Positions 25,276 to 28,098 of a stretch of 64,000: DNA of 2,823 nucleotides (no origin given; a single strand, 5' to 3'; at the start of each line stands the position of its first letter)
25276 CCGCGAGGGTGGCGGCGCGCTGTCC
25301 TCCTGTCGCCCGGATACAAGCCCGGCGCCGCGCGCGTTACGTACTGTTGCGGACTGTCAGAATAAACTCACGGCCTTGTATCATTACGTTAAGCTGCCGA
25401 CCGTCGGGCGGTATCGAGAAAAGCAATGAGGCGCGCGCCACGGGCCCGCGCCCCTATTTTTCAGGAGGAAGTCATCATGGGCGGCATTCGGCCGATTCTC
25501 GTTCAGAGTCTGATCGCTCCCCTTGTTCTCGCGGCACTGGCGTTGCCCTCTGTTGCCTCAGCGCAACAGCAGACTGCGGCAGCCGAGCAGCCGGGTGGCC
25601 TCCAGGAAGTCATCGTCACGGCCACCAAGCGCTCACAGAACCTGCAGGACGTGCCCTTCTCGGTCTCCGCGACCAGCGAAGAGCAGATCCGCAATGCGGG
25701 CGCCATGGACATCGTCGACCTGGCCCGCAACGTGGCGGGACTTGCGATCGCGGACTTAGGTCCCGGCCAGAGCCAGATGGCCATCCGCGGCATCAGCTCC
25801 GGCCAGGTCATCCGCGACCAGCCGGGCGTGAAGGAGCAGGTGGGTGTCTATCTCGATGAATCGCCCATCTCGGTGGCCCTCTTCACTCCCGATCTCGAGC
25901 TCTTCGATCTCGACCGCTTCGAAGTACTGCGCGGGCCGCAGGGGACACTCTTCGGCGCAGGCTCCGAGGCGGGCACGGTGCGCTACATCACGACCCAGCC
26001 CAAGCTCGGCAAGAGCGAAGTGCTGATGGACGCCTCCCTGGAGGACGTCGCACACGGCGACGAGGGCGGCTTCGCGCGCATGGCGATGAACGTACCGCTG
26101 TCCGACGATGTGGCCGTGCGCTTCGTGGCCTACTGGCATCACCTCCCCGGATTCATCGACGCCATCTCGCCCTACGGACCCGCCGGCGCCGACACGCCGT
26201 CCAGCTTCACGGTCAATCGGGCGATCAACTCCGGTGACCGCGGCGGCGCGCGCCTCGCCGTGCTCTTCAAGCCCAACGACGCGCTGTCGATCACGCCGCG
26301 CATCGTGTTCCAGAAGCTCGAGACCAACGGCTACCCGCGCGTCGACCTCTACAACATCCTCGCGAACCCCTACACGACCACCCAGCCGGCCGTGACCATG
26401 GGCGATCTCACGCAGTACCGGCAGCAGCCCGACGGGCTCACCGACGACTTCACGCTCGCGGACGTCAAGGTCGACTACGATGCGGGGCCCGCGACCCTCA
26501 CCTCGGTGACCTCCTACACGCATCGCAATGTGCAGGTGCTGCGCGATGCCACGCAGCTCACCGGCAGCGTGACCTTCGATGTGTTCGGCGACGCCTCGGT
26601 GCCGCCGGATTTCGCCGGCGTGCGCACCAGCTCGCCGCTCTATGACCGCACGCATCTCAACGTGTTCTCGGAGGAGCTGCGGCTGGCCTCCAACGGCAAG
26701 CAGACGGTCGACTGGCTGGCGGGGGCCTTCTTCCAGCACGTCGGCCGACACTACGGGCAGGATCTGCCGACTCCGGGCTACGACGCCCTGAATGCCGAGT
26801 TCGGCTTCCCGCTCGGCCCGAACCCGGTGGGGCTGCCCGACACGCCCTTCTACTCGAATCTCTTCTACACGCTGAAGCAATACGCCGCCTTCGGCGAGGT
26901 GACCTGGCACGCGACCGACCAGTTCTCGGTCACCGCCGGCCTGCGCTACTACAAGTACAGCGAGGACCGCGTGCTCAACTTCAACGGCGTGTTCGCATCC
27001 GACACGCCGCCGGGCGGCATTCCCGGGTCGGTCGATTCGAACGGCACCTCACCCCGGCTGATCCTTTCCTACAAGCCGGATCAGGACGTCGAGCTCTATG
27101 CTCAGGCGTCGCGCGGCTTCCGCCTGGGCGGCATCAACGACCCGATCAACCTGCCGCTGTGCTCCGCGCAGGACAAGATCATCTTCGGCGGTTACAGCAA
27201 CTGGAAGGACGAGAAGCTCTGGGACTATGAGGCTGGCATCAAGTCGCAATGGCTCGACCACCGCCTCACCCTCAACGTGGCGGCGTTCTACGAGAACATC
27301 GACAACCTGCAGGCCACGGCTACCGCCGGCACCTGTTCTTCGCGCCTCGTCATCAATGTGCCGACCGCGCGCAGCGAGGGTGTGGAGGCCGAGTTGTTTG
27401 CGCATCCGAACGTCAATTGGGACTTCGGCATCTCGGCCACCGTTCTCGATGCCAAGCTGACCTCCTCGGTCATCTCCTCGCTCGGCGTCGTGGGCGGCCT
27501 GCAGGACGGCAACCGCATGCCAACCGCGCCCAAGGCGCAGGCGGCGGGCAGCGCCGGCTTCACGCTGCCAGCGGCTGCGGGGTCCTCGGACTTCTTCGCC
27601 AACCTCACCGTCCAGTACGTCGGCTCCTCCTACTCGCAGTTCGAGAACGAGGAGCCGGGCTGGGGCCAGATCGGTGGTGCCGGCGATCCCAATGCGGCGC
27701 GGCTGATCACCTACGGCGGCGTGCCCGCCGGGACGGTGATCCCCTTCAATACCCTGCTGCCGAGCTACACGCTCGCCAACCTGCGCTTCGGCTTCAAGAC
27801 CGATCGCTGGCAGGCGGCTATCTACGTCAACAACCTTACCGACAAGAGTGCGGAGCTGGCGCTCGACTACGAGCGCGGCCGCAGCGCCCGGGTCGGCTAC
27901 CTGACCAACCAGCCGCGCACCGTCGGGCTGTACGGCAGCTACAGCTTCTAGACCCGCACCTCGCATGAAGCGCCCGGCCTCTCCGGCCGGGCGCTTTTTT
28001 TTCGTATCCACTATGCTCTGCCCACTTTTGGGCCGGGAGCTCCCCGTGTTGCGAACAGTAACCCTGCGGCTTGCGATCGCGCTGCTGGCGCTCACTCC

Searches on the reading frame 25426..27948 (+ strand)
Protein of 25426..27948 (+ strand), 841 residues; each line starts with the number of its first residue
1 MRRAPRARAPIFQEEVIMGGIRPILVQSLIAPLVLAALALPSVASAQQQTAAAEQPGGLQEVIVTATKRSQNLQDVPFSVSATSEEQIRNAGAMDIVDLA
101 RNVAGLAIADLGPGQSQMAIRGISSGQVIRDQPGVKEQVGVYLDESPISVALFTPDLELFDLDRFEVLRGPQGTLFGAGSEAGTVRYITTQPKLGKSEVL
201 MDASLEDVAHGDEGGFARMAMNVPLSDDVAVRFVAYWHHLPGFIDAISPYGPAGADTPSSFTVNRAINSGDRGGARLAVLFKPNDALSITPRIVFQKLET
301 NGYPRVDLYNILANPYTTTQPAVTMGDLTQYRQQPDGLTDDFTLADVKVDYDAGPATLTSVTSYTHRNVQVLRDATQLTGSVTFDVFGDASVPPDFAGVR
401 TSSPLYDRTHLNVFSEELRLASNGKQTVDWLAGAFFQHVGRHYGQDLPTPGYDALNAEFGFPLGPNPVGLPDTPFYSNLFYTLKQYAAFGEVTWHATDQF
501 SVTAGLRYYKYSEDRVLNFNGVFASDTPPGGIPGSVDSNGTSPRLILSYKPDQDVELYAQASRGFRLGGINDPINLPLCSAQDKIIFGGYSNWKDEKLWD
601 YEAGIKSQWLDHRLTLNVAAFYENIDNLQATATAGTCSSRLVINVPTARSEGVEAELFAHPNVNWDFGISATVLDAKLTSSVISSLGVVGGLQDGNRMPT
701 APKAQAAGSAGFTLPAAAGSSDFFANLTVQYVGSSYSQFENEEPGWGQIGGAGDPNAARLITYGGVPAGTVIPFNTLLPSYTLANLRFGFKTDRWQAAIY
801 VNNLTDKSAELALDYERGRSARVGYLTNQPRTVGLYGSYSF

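Call 63: search_protein_families(library=pfam, proteins=[window:25426-27948:+], max_evalue=0.00001)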
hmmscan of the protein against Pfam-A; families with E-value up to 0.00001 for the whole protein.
window:25426-27948:+ (841 aa): 2 families
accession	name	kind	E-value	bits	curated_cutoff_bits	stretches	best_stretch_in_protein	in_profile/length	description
PF00593.30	TonB_dep_Rec_b-barrel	-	1.9e-42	147.1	27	1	300-804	21-436/436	TonB dependent receptor-like, beta-barrel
PF07715.20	Plug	-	1.3e-16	61.4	23.9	1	73-184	2-107/107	TonB-dependent Receptor Plug Domain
